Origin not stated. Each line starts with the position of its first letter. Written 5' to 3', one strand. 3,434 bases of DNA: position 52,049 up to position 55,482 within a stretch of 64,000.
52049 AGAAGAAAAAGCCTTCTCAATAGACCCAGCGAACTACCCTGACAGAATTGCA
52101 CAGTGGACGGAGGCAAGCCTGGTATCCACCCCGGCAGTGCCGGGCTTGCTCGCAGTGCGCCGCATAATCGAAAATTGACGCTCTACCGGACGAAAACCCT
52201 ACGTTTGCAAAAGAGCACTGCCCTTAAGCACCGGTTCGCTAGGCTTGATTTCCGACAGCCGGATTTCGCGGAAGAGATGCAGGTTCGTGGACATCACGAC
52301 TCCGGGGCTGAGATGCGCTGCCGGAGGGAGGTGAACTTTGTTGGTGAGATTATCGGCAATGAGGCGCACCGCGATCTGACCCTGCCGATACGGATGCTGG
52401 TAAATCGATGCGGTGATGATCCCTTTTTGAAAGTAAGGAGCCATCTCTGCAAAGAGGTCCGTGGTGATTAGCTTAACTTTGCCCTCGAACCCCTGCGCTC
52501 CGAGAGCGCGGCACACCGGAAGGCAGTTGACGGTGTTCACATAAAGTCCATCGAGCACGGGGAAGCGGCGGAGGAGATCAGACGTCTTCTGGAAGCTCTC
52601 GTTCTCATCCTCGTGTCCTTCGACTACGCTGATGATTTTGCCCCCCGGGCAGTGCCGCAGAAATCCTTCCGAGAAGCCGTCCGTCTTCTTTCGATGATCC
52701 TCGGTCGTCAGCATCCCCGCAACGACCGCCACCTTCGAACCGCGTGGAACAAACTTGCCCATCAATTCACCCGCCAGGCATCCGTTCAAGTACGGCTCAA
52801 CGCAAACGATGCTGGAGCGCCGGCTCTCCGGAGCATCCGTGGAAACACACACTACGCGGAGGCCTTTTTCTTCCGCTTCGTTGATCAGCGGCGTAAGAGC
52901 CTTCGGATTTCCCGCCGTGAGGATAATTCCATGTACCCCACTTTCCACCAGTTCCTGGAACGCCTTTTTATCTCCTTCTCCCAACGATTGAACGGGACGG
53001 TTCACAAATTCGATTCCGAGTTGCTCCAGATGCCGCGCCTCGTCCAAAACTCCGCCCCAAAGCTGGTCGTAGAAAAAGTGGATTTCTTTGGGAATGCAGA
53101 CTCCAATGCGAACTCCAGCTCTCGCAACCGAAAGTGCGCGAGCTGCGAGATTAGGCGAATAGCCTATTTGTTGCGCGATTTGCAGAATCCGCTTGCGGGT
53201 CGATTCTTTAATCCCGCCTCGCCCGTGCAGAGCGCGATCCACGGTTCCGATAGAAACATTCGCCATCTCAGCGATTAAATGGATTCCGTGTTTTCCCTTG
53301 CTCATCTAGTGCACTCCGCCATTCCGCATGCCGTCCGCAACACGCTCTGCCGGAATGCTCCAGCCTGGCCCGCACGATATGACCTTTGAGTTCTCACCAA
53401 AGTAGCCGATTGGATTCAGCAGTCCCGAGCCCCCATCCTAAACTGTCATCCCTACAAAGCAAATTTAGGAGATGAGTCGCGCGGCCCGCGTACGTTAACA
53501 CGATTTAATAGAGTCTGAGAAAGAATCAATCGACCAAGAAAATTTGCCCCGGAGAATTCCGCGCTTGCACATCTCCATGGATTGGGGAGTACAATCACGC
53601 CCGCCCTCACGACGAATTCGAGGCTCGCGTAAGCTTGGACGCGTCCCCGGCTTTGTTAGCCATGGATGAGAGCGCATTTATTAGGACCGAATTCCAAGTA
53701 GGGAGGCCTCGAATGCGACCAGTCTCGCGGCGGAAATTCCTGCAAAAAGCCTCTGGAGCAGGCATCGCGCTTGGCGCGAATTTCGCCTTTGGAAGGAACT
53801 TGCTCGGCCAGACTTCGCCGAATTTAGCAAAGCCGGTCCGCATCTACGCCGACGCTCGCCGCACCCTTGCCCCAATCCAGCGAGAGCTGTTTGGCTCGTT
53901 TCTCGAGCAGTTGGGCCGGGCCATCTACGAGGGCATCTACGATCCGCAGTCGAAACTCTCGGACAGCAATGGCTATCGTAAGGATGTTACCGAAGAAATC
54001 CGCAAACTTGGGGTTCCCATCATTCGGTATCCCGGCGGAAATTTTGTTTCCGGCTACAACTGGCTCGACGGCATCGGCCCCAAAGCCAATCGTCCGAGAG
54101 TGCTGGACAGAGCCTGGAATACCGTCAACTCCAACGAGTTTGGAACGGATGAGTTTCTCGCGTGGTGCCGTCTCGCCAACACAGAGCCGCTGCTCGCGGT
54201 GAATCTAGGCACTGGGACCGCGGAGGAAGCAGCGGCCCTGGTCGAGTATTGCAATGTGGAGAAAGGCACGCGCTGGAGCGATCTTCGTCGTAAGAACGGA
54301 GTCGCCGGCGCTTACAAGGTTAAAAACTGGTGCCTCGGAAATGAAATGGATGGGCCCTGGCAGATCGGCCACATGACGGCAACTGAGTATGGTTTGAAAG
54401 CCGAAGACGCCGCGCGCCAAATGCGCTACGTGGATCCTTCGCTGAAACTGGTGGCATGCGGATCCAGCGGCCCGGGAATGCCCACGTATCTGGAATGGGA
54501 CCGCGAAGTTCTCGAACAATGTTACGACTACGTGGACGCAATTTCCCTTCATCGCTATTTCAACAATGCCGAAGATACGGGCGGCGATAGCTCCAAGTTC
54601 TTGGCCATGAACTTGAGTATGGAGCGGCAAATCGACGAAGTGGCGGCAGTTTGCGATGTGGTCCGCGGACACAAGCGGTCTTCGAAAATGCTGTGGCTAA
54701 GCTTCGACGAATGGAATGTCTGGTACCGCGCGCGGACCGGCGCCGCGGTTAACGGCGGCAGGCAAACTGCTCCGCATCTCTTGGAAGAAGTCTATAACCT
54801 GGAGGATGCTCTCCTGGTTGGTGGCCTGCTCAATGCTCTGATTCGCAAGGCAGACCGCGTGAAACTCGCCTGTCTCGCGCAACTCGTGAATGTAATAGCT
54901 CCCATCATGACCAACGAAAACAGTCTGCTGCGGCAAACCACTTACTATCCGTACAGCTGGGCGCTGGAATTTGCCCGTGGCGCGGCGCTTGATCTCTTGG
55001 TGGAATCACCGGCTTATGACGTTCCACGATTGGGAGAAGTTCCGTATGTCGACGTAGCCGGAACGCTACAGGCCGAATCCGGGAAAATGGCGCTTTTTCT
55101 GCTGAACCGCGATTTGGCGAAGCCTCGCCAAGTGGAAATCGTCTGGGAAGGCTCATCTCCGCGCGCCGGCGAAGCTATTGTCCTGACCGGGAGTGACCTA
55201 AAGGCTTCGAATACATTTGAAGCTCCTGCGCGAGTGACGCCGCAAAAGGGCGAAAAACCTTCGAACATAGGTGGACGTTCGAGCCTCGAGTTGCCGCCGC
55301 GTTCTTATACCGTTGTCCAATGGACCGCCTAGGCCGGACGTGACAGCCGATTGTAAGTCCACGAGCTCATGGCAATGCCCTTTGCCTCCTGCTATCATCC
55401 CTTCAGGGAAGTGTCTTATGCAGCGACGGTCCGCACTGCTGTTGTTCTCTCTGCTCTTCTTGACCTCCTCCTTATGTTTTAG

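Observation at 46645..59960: A shared 16-bp ACGT-centred palindrome links xylA-GH67/GH3, LacI-2/GH51 and the TBDR2-TPR-CRTAC1 cassette into one putative regulon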

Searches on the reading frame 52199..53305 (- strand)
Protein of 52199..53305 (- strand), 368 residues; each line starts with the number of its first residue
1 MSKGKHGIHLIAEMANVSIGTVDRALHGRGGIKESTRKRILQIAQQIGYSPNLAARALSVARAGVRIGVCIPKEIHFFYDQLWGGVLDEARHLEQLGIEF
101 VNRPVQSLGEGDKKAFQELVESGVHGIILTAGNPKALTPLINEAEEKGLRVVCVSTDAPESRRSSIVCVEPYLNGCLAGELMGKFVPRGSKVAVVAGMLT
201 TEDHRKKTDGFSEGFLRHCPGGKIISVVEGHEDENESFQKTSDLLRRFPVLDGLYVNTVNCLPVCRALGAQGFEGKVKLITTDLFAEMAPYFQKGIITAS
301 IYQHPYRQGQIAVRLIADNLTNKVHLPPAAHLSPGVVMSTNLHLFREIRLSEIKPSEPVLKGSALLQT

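Call 7: search_protein_families(library=pfam, proteins=[window:52199-53305:-])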
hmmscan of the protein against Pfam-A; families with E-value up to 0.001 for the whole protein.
window:52199-53305:- (368 aa): 3 families
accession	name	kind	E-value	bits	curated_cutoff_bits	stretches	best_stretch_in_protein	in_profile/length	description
PF13407.12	Peripla_BP_4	-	1.4e-47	162.9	35.1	1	67-323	1-257/258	Periplasmic binding protein domain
PF00356.27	LacI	-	2.5e-11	43.6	27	1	11-52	5-46/46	Bacterial regulatory proteins, lacI family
PF00532.27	Peripla_BP_1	-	0.00083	19.3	22.2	0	67-252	4-184/281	Periplasmic binding proteins and sugar binding domain of LacI family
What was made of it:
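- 52199..53305 (-): LacI-2, a LacI-family regulator (HTH plus Peripla_BP_4) and the candidate repressor. Pfam LacI 43.6 bits and Peripla_BP_4 162.9 bits (call 7).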

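Call 16: find_related_loci(query=window:52199-53305:-, collection=genome_contigs, flank=10000)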
Query window:52199-53305:- (368 aa) in genome_contigs; peptide patterns used: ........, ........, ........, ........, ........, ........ (x = any residue, [..] = any of these).
168 stretches matched a pattern; 79 encode a relative of the query (tblastn E <= 1e-3); 72 distinct loci.
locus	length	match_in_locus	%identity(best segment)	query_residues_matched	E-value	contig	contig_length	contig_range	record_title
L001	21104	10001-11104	91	1-368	0e+0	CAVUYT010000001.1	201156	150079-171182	MAG: uncultured Acidobacteriota bacterium isolate MFD05513.bin.1.198 genome assembly, contig: contig_12642, whole genome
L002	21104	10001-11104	90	1-368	0e+0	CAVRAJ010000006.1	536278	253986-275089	MAG: uncultured Acidobacteriota bacterium isolate MFD00031.bin.1.66 genome assembly, contig: contig_3664, whole genome s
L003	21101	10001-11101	88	1-367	0e+0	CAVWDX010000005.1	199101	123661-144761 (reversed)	MAG: uncultured Acidobacteriota bacterium isolate MFD09286.bin.1.185 genome assembly, contig: contig_106893, whole genom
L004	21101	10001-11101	89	1-367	0e+0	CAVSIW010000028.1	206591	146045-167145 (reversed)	MAG: uncultured Acidobacteriota bacterium isolate MFD01299.bin.2.133 genome assembly, contig: contig_16800, whole genome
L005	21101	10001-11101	87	1-367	0e+0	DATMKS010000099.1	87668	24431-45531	MAG TPA_asm: Verrucomicrobiia bacterium isolate SMAG_U12777 k141_2669043, whole genome shotgun sequence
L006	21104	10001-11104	89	1-368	0e+0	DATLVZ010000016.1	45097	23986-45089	MAG TPA_asm: Candidatus Acidoferrum sp. isolate SMAG_U13205 k141_28221, whole genome shotgun sequence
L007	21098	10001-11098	89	1-366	0e+0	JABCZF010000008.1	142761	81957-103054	MAG: Acidobacteria bacterium isolate Inc-BW-C-12-M_MAG15 Ga0210394_10000204, whole genome shotgun sequence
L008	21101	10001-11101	87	1-367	0e+0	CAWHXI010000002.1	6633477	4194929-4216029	MAG: uncultured Acidobacteriota bacterium isolate MFD00731.bin.1.159 genome assembly, contig: contig_8013, whole genome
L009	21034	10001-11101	87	1-367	0e+0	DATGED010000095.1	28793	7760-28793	MAG TPA_asm: Candidatus Acidoferrum sp. isolate SMAG_U9693 k141_570514, whole genome shotgun sequence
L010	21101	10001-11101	87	1-367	0e+0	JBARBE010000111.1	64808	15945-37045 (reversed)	MAG: Candidatus Acidiferrum sp. isolate MFD05764_ilm_asm_bin369 k127_3107012, whole genome shotgun sequence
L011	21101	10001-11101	87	1-367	0e+0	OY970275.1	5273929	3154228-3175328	MAG: uncultured Acidobacteriota bacterium isolate MFD03399.bin.c.2 genome assembly, chromosome: 1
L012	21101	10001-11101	88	1-367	0e+0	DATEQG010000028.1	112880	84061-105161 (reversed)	MAG TPA_asm: Candidatus Acidoferrum sp. isolate SMAG_U9041 k141_955807, whole genome shotgun sequence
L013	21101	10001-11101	86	1-367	0e+0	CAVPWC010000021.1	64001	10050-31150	MAG: uncultured Acidobacteriota bacterium isolate MFD00031.bin.1.29 genome assembly, contig: contig_91718, whole genome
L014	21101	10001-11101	86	1-367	0e+0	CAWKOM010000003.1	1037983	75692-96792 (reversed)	MAG: uncultured Acidobacteriota bacterium isolate MFD04570.bin.1.109 genome assembly, contig: contig_103874, whole genom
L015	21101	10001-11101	86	1-367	0e+0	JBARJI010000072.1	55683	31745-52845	MAG: Candidatus Acidiferrum sp. isolate MFD06650_ilm_asm_bin17 k127_64741, whole genome shotgun sequence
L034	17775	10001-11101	83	1-367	0e+0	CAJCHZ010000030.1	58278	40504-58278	Betaproteobacteria bacterium isolate BOG_genome_mining.134 genome assembly, contig: k141_6776807, whole genome shotgun s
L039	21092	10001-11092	76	1-362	0e+0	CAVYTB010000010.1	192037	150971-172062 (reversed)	MAG: Candidatus Acidoferrales bacterium isolate MFD05521.bin.1.74 genome assembly, contig: contig_7210, whole genome sho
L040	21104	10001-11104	77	1-368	0e+0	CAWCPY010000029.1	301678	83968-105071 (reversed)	MAG: Terriglobia bacterium isolate MFD04944.bin.2.162 genome assembly, contig: contig_39257, whole genome shotgun sequen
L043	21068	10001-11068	76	1-356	0e+0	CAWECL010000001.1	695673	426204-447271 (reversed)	MAG: uncultured Acidobacteriaceae bacterium isolate MFD04540.bin.1.122 genome assembly, contig: contig_11803, whole geno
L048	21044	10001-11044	76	3-350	0e+0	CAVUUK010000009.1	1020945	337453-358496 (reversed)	MAG: uncultured Acidobacteriaceae bacterium isolate MFD09567.bin.1.139 genome assembly, contig: contig_22834, whole geno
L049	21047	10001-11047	79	1-349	0e+0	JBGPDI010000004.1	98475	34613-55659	MAG: Candidatus Acidiferrum sp. isolate OBJ_0618_050_28 k141_1608888_length_98475_cov_16.0000, whole genome shotgun sequ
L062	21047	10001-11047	55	5-356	4e-129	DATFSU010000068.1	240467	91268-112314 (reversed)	MAG TPA_asm: Candidatus Angelobacter sp. isolate SMAG_U9392 k141_832756, whole genome shotgun sequence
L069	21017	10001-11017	58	7-347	1e-131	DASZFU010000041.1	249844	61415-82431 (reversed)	MAG TPA_asm: Candidatus Angelobacter sp. isolate SMAG_U6530 k141_1869527, whole genome shotgun sequence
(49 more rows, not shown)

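Call 19: search_protein_families(library=ncbifam, proteins=[window:52199-53305:-], max_evalue=0.00001)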
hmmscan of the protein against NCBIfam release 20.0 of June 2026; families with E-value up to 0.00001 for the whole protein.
window:52199-53305:- (368 aa): 16 families
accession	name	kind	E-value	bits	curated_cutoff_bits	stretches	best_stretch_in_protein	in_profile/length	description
TIGR02637.1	RhaS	equivalog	1e-16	61.1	342.25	1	94-336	28-272/302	rhamnose ABC transporter substrate-binding protein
NF051853.1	TransRegUriRCory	equivalog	1.8e-16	60.2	550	1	11-167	6-156/327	transcriptional regulator UriR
NF007449.0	PRK10014.1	subfamily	6.7e-16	58.3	310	1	4-252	5-245/342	Mal regulon transcriptional regulator MalI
NF047341.1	lactose_RbsR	equivalog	8.7e-16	58.1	382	1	7-216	4-206/331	ribose utilization transcriptional repressor RbsR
TIGR01481.1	ccpA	equivalog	9.7e-16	58.1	442.35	1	8-214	5-203/330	catabolite control protein A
NF052440.1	TransRegGNTRPSEAE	equivalog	6.7e-11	41.8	400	1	3-74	3-73/333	HTH-type transcriptional regulator GntR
NF011937.0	PRK15408.1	equivalog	1.6e-10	40.4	384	1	103-325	64-287/340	autoinducer 2 ABC transporter substrate-binding protein LsrB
NF007075.0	PRK09526.1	subfamily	1.1e-08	34.4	340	1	9-319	9-309/358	LacI family DNA-binding transcriptional regulator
NF052284.1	rhzpin_SBP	equivalog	3.3e-08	33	420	1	119-339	54-274/289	rhizopine catabolism ABC transporter substrate-binding protein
NF007254.0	PRK09701.1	equivalog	4.1e-08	32.8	335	1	78-328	38-295/311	D-allose transporter substrate-binding protein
TIGR02405.1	trehalos_R_Ecol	equivalog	1.3e-06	28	357.35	1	8-65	4-61/311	trehalose operon repressor TreR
NF007706.0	PRK10401.1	equivalog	2.2e-06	27.2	555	1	8-72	4-67/346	HTH-type transcriptional regulator GalS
NF008269.0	PRK11041.1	equivalog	3.6e-06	26.3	436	1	11-89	15-92/342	DNA-binding transcriptional regulator CytR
TIGR02417.1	fruct_sucro_rep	subfamily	3.7e-06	26.4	389.55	1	10-74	4-70/327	D-fructose-responsive transcription factor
NF047913.1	TransRegIdnR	equivalog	3.8e-06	26.4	500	1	8-85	8-84/331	DNA-binding transcriptional regulator IdnR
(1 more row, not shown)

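Call 20: search_solved_structures(query=window:52199-53305:-, max_evalue=0.00001)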
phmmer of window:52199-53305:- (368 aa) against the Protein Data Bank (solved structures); distinct sequences matched with E-value up to 0.00001: 51.
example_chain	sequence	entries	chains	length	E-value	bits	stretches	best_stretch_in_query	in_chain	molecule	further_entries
6gq0_A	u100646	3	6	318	1.3e-25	93.4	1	71-340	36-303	Putative sugar binding protein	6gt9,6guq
2qvc_A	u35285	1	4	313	7.9e-21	77.7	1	67-334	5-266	Sugar ABC transporter, periplasmic sugar-binding protein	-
2h3h_A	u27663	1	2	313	9.7e-21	77.4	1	68-334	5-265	Sugar ABC transporter, periplasmic sugar-binding protein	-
3c6q_B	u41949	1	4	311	3.6e-20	75.5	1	68-334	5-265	Sugar ABC transporter, periplasmic sugar-binding protein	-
5hqj_A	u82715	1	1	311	6.6e-17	64.8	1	71-323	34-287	Periplasmic binding protein/LacI transcriptional regulator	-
6sw4_A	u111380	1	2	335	6.7e-16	61.5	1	115-315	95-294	Arabinose binding protein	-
5xsd_A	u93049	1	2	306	8.8e-15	57.8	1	97-325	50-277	Periplasmic binding protein/LacI transcriptional regulator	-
5xsj_X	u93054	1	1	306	1.2e-14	57.3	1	97-325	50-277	Periplasmic binding protein/LacI transcriptional regulator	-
5xss_X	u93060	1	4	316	1.3e-14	57.2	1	97-325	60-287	Periplasmic binding protein/LacI transcriptional regulator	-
3g1w_A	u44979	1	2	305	3.4e-14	55.8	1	116-311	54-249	Sugar ABC transporter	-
1rzr_G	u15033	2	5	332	3.9e-14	55.6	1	8-266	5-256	Glucose-resistance amylase regulator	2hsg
1zvv_A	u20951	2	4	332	5.3e-14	55.2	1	8-260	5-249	Glucose-resistance amylase regulator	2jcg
4yle_A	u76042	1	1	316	2.8e-13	52.8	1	114-312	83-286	Periplasmic binding protein/LacI transcriptional regulator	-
5gta_A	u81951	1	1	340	4.3e-13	52.2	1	54-319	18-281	Autoinducer 2-binding protein LsrB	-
7e5w_A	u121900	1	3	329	9.4e-13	51.1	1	8-204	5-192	Catabolite control protein A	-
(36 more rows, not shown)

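Call 30: search_protein_families(library=pfam, proteins=[L007:1544-3004:-, L034:3076-4500:-, L039:7119-8168:+, L040:5442-7043:+, L043:17466-18959:-, L049:3755-5260:-, L069:12045-13721:+, L048:1366-2739:-, L062:5044-6810:+, L040:3774-5279:+], max_evalue=0.00001)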
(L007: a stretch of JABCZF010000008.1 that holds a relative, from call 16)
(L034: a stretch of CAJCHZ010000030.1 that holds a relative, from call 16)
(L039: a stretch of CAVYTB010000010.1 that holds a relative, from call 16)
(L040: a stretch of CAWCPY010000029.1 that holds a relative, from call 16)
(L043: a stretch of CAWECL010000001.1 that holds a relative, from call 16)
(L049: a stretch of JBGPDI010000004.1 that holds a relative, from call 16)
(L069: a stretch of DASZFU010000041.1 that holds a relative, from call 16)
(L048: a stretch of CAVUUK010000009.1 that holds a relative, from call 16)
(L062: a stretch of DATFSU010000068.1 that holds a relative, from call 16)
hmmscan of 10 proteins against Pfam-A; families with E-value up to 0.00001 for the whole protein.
L007:1544-3004:- (486 aa): 19 families
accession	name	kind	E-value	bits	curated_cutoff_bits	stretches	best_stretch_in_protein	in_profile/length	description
PF13432.12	TPR_16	-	6e-44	148.5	32.7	5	374-436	3-65/65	Tetratricopeptide repeat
PF07719.23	TPR_2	-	4.9e-43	142.1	27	1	164-196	1-33/34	Tetratricopeptide repeat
PF13414.12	TPR_11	-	5.3e-40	135.3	26.8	3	409-450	1-42/42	TPR repeat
PF14559.12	TPR_19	-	1.6e-37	128.1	25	4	209-274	2-67/68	Tetratricopeptide repeat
PF00515.34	TPR_1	-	3.1e-33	112.6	27.8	1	164-196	1-33/34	Tetratricopeptide repeat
PF13428.12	TPR_14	-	2.7e-30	102.2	23.5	0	404-444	3-43/44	Tetratricopeptide repeat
PF13181.12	TPR_8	-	2e-29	99.7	25.7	0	336-367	3-34/34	Tetratricopeptide repeat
PF13424.12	TPR_12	-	1.7e-25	89.5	30.1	1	146-195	26-76/77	Tetratricopeptide repeat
PF13431.12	TPR_17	-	2.4e-19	68.3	24.4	0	425-456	2-33/34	Tetratricopeptide repeat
PF13176.12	TPR_7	-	2.4e-17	61.9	27.9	0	166-195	1-32/36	Tetratricopeptide repeat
PF12895.13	ANAPC3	-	2.7e-17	63.2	27.2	1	211-287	2-77/82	Anaphase-promoting complex, cyclosome, subunit 3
PF23914.1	TPR_CcmH_CycH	-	5.3e-17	62.5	42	0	160-260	46-149/158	Cytochrome c-type biogenesis protein H TPR domain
PF13374.12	TPR_10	-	4.1e-16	58.9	27.5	0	368-398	2-32/42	Tetratricopeptide repeat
PF25063.1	ARM_TT21_C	-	2.8e-15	57.2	35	0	142-218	107-184/209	Tetratricopeptide repeat protein 21 C-terminal ARM domain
PF24575.1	TPR_Slam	-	2.8e-15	57.1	35.2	0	173-217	56-100/104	Surface lipoprotein assembly modifier, N-terminal TPR repeats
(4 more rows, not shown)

L034:3076-4500:- (474 aa): 18 families
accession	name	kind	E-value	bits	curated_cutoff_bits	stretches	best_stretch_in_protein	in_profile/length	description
PF07719.23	TPR_2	-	2.2e-42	140.1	27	1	392-422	3-33/34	Tetratricopeptide repeat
PF13432.12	TPR_16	-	1.6e-41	140.7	32.7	5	190-253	1-64/65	Tetratricopeptide repeat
PF14559.12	TPR_19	-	7.1e-36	122.8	25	3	400-456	1-57/68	Tetratricopeptide repeat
PF13428.12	TPR_14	-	3.8e-34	114.1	23.5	1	392-433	3-44/44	Tetratricopeptide repeat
PF13414.12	TPR_11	-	6.7e-34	115.8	26.8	2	399-438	3-42/42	TPR repeat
PF00515.34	TPR_1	-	1.2e-28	98.1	27.8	1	152-184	1-33/34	Tetratricopeptide repeat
PF13181.12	TPR_8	-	1.3e-25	87.8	25.7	0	392-422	3-33/34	Tetratricopeptide repeat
PF13431.12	TPR_17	-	2.8e-19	68.2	24.4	0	413-444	2-33/34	Tetratricopeptide repeat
PF13424.12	TPR_12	-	6.1e-19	68.4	30.1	1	391-455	4-76/77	Tetratricopeptide repeat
PF13371.12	TPR_9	-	1.2e-16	60.9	35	1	162-224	5-67/73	Tetratricopeptide repeat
PF23914.1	TPR_CcmH_CycH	-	1.5e-16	61.1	42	0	147-243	45-144/158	Cytochrome c-type biogenesis protein H TPR domain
PF25063.1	ARM_TT21_C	-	6.4e-16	59.3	35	0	343-430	76-170/209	Tetratricopeptide repeat protein 21 C-terminal ARM domain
PF12895.13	ANAPC3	-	1.3e-15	57.9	27.2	0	166-243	3-79/82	Anaphase-promoting complex, cyclosome, subunit 3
PF13174.12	TPR_6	-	2.9e-14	53.1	26.3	0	425-454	1-30/33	Tetratricopeptide repeat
PF13176.12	TPR_7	-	4.1e-13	48.7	27.9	0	154-183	1-32/36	Tetratricopeptide repeat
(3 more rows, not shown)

L039:7119-8168:+ (349 aa): 0 families

L040:5442-7043:+ (533 aa): 2 families
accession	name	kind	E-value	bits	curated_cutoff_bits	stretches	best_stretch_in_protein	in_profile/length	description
PF00370.27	FGGY_N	-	7.3e-72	242.3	28.8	1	20-264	2-245/245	FGGY family of carbohydrate kinases, N-terminal domain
PF02782.22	FGGY_C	-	4.5e-42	144.5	27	1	274-467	2-197/198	FGGY family of carbohydrate kinases, C-terminal domain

L043:17466-18959:- (497 aa): 2 families
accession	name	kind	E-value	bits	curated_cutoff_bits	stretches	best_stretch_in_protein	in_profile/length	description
PF00370.27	FGGY_N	-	6.7e-74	249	28.8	1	3-247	2-245/245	FGGY family of carbohydrate kinases, N-terminal domain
PF02782.22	FGGY_C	-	3.1e-44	151.6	27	1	257-447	2-197/198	FGGY family of carbohydrate kinases, C-terminal domain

L049:3755-5260:- (501 aa): 2 families
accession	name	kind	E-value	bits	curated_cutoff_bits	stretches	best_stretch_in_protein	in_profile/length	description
PF00370.27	FGGY_N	-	2.8e-66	224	28.8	1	4-249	1-245/245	FGGY family of carbohydrate kinases, N-terminal domain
PF02782.22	FGGY_C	-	8.4e-40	137.1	27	1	259-450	2-197/198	FGGY family of carbohydrate kinases, C-terminal domain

L069:12045-13721:+ (558 aa): 1 family
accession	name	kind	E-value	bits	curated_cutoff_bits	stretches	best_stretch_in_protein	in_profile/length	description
PF15979.11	Glyco_hydro_115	-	5.6e-153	509.7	27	1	219-541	1-324/335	Glycosyl hydrolase family 115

L048:1366-2739:- (457 aa): 0 families

L062:5044-6810:+ (588 aa): 0 families

L040:3774-5279:+ (501 aa): 0 families

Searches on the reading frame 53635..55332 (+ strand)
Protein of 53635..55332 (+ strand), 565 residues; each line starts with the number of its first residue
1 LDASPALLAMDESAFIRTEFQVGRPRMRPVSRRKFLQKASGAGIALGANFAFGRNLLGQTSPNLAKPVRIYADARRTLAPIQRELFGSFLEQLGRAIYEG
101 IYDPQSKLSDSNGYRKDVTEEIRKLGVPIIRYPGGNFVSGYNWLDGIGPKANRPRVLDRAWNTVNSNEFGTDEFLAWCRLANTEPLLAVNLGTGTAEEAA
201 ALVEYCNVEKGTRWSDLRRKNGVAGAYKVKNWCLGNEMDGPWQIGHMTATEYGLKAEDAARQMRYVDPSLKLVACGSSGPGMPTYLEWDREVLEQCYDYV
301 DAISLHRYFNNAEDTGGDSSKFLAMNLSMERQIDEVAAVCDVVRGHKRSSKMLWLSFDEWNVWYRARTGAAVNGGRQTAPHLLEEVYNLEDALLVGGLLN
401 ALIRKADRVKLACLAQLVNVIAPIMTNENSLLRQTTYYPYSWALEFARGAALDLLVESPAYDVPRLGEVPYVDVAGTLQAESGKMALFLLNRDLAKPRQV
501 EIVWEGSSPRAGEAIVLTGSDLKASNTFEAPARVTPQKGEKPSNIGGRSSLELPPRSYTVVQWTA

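Call 7: search_protein_families(library=pfam, proteins=[window:53635-55332:+])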
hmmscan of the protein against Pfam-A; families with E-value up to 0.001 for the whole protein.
window:53635-55332:+ (565 aa): 1 family
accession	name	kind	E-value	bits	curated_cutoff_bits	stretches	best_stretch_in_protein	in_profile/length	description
PF06964.18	Alpha-L-AF_C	-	1.3e-42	146.3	27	1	358-557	1-165/165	Alpha-L-arabinofuranosidase C-terminal domain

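Call 19: search_protein_families(library=ncbifam, proteins=[window:53635-55332:+], max_evalue=0.00001)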
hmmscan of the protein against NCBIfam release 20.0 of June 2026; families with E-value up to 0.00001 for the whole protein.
window:53635-55332:+ (565 aa): 1 family
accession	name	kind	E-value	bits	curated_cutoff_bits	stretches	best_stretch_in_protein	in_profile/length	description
NF051901.1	ArabsyFurArfAAgro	equivalog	2.6e-191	636.9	625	1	68-562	3-500/502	arabinosylfuranosidase ArfA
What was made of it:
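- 53635..55332 (+): GH51 alpha-L-arabinofuranosidase. It is a neighbour of LacI-2, and its membership of the regulon is not established. NCBIfam ArfA equivalog, 636.9 bits against a cutoff of 625 (call 19).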
